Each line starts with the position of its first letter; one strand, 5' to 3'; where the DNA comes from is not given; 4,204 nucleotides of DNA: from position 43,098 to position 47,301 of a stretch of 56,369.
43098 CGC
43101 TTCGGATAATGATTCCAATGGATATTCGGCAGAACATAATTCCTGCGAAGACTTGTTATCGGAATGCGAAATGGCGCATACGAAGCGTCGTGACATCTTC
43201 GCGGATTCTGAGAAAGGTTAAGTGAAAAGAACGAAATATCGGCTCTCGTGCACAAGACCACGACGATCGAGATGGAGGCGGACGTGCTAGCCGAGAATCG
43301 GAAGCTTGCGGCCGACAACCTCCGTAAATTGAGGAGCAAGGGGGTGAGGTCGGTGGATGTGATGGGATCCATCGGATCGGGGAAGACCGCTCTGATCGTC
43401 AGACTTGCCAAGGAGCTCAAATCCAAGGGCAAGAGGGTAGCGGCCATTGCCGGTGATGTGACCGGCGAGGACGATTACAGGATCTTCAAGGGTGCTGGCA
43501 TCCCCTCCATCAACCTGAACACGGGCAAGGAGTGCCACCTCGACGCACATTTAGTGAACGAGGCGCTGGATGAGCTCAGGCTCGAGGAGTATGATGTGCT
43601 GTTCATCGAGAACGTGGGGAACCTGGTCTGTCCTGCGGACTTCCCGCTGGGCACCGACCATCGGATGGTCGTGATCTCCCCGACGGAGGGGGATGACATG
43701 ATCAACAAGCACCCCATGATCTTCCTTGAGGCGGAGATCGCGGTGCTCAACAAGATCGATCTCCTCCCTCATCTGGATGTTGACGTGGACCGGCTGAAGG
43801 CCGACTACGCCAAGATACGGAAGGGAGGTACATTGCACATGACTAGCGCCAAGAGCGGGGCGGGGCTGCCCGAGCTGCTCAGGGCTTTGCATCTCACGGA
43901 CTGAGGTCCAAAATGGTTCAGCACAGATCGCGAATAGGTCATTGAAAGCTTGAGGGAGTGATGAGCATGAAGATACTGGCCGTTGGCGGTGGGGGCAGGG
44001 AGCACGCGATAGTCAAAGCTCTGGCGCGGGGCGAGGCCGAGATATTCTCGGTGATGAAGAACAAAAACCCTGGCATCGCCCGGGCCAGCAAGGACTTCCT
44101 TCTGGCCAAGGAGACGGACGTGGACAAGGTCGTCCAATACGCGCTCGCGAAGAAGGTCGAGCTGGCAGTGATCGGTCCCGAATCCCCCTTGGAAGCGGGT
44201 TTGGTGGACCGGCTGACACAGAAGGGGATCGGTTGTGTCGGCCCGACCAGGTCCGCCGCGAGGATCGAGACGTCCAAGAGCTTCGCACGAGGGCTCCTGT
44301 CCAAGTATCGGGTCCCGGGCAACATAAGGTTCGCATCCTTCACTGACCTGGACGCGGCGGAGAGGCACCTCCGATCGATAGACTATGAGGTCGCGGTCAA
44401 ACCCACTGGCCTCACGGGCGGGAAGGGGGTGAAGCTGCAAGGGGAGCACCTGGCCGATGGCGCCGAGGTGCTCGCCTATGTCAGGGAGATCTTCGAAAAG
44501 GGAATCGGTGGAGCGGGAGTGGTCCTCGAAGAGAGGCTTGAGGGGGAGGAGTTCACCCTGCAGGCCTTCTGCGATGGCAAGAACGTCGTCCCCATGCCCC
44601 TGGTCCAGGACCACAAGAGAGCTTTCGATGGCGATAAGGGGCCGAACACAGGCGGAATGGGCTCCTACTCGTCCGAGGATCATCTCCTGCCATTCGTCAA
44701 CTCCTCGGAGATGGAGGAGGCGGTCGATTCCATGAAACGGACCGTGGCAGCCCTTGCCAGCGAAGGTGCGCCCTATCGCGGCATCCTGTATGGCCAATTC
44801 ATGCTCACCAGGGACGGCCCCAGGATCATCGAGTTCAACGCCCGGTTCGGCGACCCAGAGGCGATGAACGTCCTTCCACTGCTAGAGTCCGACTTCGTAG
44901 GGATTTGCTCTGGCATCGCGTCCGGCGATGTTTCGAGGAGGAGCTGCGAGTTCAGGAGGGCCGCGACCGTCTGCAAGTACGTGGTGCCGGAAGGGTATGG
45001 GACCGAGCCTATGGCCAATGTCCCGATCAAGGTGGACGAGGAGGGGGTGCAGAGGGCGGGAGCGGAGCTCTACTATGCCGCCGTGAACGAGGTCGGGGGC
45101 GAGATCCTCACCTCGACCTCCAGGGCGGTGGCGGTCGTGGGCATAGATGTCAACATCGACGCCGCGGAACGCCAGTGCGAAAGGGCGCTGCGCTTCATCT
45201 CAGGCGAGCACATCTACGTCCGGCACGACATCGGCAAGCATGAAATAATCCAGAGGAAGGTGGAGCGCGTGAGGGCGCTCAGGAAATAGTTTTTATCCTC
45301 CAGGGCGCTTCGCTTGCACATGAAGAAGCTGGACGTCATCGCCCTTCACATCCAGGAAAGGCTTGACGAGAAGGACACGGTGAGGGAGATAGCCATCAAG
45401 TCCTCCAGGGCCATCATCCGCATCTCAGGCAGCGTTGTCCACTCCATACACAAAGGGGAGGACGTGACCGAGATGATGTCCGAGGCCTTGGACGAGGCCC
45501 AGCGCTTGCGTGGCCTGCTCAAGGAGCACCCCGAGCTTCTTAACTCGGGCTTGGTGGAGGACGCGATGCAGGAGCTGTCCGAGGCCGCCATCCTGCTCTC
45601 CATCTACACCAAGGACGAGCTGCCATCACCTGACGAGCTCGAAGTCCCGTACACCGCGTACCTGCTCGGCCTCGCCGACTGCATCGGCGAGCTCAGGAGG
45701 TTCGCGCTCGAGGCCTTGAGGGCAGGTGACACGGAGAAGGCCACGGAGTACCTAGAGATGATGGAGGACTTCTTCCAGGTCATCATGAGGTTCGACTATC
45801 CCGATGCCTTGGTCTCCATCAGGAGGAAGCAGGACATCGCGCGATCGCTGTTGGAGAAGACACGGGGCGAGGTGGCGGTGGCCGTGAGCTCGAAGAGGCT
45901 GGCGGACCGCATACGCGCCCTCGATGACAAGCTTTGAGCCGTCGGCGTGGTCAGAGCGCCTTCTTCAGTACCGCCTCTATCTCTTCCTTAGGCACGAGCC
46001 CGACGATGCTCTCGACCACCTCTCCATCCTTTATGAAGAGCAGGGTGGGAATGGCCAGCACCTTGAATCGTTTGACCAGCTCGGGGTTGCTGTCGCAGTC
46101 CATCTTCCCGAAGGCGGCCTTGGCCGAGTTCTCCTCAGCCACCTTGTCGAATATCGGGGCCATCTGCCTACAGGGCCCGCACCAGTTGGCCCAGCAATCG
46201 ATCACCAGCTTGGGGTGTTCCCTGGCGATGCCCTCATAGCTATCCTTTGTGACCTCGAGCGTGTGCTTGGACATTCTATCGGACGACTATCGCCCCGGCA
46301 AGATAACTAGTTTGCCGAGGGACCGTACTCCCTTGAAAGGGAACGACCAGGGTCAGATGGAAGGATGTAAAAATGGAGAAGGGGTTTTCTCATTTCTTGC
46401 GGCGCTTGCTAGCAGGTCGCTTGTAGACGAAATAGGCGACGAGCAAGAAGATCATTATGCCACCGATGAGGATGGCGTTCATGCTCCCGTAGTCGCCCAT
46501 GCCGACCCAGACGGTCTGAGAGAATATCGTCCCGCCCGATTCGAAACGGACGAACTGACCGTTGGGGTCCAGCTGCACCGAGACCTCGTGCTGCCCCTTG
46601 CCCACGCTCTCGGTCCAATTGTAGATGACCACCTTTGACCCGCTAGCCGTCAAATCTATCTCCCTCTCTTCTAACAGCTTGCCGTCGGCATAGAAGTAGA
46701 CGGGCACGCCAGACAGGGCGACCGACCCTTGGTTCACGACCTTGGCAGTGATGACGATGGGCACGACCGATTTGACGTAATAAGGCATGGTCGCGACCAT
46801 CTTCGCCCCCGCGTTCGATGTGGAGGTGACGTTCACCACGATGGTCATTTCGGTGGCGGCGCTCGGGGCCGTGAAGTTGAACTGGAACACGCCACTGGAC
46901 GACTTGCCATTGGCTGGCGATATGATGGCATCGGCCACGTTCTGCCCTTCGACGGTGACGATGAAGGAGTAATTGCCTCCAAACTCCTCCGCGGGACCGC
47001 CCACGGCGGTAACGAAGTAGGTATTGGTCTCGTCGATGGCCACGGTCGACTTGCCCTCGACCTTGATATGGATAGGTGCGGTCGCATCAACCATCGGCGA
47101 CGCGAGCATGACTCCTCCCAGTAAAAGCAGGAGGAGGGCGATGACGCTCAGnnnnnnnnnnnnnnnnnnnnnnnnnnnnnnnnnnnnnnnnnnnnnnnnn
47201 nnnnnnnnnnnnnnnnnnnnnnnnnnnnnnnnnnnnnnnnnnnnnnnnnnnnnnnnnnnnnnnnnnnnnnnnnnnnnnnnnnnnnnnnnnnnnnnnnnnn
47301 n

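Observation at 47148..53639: Giant AglB: STT3 oligosaccharyltransferase fused to a ~1,240-aa Ig-like repeat array and a second, C-terminal membrane anchor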

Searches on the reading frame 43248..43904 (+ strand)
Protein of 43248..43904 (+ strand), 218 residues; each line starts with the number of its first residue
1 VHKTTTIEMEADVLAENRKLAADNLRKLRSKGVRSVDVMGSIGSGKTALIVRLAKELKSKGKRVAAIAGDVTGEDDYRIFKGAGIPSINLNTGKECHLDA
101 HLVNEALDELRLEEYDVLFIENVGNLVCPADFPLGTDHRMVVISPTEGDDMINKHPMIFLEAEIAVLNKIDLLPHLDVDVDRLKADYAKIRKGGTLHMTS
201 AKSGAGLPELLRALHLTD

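Call 24: search_protein_families(library=pfam, proteins=[window:43248-43904:+], max_evalue=0.01)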
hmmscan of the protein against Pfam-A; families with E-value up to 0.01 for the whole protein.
window:43248-43904:+ (218 aa): 10 families
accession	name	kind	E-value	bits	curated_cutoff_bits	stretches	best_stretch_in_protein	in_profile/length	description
PF02492.25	cobW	-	3e-19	69.7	20.7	1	38-193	5-175/180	CobW/HypB/UreG, nucleotide-binding domain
PF03308.22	MeaB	-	3.5e-09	36.5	23.1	1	16-71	14-71/273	Methylmalonyl Co-A mutase-associated GTPase MeaB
PF00448.28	SRP54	-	3.2e-05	24.1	22.7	1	38-125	6-94/196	SRP54-type protein, GTPase domain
PF03205.20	MobB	-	3.5e-05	24.1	26.6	1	37-102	3-74/133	Molybdopterin guanine dinucleotide synthesis protein B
PF03193.22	RsgA_GTPase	-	0.00037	20.8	30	0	164-214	57-104/174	RsgA GTPase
PF00009.33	GTP_EFTU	-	0.00083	19.4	26.5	0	33-64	3-34/188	Elongation factor Tu GTP binding domain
PF13191.12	AAA_16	-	0.0018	19.2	32.6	1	22-68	13-59/167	AAA ATPase domain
PF01656.29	CbiA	-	0.0027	18.1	25.4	1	43-80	9-44/125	CobQ/CobB/MinD/ParA nucleotide binding domain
PF25199.1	nSTAND_NTPase5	-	0.0028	17.9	34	1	23-68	31-77/145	Novel STAND NTPase 5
PF01637.24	ATPase_2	-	0.0038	17.5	33.2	1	17-65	3-52/225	ATPase domain predominantly from Archaea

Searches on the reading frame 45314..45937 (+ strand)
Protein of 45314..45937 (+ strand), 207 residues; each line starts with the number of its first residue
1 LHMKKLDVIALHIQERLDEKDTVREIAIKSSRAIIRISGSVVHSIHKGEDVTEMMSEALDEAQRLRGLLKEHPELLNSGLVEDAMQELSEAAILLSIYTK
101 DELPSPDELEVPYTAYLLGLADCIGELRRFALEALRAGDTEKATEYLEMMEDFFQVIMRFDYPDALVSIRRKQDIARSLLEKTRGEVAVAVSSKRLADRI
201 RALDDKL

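Call 24: search_protein_families(library=pfam, proteins=[window:45314-45937:+], max_evalue=0.01)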
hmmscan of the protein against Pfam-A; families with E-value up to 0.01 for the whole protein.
window:45314-45937:+ (207 aa): 1 family
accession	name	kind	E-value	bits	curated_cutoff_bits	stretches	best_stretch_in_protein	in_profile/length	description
PF01997.21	Translin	-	3.8e-10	40.5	25.9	1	72-182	95-193/205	Translin family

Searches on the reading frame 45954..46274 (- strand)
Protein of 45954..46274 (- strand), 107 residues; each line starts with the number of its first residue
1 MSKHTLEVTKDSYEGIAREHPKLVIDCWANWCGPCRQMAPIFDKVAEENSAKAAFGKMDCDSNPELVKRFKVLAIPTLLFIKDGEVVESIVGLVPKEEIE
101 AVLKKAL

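Call 90: search_protein_families(library=pfam, proteins=[window:45954-46274:-], max_evalue=0.05)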
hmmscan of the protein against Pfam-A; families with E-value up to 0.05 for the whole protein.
window:45954-46274:- (107 aa): 11 families
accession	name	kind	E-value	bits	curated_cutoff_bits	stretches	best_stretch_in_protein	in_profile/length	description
PF00085.26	Thioredoxin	-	1.4e-27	96.1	23.5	1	6-105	3-103/103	Thioredoxin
PF13098.12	Thioredoxin_2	-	3.3e-09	37.5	27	1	18-103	3-104/104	Thioredoxin-like domain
PF14595.12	Thioredoxin_9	-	5.8e-07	29.9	25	1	29-85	50-108/129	Thioredoxin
PF04756.19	OST3_OST6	-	3e-05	24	27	1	32-83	46-104/294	OST3 / OST6 family, transporter family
PF08534.16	Redoxin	-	5.2e-05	23.5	26.6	1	22-52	30-61/148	Redoxin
PF13192.12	Thioredoxin_3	-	6.5e-05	23.3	24.8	1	32-103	10-75/76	Thioredoxin domain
PF07449.17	HyaE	-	0.00021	21.8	22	1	49-95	60-104/108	Hydrogenase-1 expression protein HyaE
PF13905.12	Thioredoxin_8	-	0.00032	21.4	27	0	23-50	4-31/94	Thioredoxin-like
PF00578.27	AhpC-TSA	-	0.0013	19.1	26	1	21-52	26-58/124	AhpC/TSA family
PF13848.12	Thioredoxin_6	-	0.002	18.4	27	0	36-81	111-158/184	Thioredoxin-like domain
PF07689.18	KaiB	-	0.01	16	27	1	58-79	35-56/82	KaiB domain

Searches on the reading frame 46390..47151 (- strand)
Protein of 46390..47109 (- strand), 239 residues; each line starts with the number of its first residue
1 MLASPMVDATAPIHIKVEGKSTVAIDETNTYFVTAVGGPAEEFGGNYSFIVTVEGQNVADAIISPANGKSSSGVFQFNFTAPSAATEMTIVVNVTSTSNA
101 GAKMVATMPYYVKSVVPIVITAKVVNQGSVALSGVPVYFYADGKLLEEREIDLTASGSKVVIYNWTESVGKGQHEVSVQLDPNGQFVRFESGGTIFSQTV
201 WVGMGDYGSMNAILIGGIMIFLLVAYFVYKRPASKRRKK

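Call 24: search_protein_families(library=pfam, proteins=[window:46390-47109:-], max_evalue=0.01)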
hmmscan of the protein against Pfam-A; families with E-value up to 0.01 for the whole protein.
window:46390-47109:- (239 aa): 2 families
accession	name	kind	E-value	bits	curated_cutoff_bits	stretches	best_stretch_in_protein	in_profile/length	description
PF07705.17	CARDB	-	2.4e-08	34.6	22.7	1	117-185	20-88/101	CARDB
PF22352.2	K319L-like_PKD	-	0.0098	16.3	27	0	149-203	12-71/84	K319L-like, PKD domain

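Call 80: search_solved_structures(query=A5, max_evalue=1)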
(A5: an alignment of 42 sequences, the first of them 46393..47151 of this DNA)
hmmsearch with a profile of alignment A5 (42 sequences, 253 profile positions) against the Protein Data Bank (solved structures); distinct sequences matched with E-value up to 1: 16.
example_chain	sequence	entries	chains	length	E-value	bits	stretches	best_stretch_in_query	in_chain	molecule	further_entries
3idu_A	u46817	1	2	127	9.5e-13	51.2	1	137-214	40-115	Uncharacterized protein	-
2kl6_A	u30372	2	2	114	4.1e-12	49.2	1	137-214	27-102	Uncharacterized protein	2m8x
2l0d_A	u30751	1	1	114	2e-09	40.4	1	133-212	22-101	Cell surface protein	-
2kut_A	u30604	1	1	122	3.7e-05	26.4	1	132-215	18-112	Uncharacterized protein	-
5x7g_A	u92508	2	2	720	0.0026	20.3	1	130-182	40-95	Cycloisomaltooligosaccharide glucanotransferase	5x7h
8xlk_E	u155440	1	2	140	0.037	16.5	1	7-117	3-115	Heavy Chain of GluN1 Fab, 4F11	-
8wej_H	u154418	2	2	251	0.097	15.2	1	8-118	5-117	7D5 Fab heavy chain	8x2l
9swa_1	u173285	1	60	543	0.13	14.7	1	168-201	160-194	Penton protein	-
9sy5_8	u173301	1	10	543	0.13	14.7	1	168-201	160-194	Penton protein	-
7rd1_M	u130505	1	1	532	0.14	14.7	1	165-201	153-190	Penton protein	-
9dmv_F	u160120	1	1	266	0.15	14.6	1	7-66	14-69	Fab9 heavy chain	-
7lbe_F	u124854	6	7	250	0.25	13.8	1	8-116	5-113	Fab 13H11 heavy chain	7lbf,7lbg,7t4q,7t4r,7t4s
4ax2_A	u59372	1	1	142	0.27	13.7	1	163-201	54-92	RAP1B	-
9q26_D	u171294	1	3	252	0.33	13.4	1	11-74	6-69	3A12 Fab Heavy chain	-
7scn_H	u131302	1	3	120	0.48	12.9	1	33-116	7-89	310-63E6 Fab, Heavy Chain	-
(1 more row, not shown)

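Call 81: search_protein_families(library=pfam, alignment_id=A5, max_evalue=0.01)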
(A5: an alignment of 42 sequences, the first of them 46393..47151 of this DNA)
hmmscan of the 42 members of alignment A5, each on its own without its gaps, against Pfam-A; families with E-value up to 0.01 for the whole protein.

A. member 1, window:46393-47151:- (253 aa): 1 family
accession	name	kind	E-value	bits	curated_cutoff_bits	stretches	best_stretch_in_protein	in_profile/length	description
PF07705.17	CARDB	-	3.5e-08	34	22.7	1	131-199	20-88/101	CARDB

B. families by the number of members that match (of 42 scanned): 13 families
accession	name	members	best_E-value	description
PF07705.17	CARDB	41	9.6e-16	CARDB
PF17957.7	Big_7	10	1.5e-06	Bacterial Ig domain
PF20251.4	Big_14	3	4.5e-05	Bacterial Ig-like domain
PF11797.14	WxLIP_HBD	2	0.0013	WxL Interacting Protein, host binding domain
PF10604.15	Polyketide_cyc2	1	0.00062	Polyketide cyclase / dehydrase and lipid transport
PF24129.1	DUF7396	1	0.00095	Family of unknown function (DUF7396)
PF12094.14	DUF3570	1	0.0016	Protein of unknown function (DUF3570)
PF16640.11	Big_3_5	1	0.0024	Bacterial Ig-like domain (group 3)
PF19077.6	Big_13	1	0.0025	Bacterial Ig-like domain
PF09136.16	Glucodextran_B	1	0.0062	Glucodextranase, domain B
PF09624.15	DUF2393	1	0.0066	Protein of unknown function (DUF2393)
PF14524.12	Wzt_C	1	0.0079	Wzt C-terminal domain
PF02075.23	RuvC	1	0.0089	Crossover junction endodeoxyribonuclease RuvC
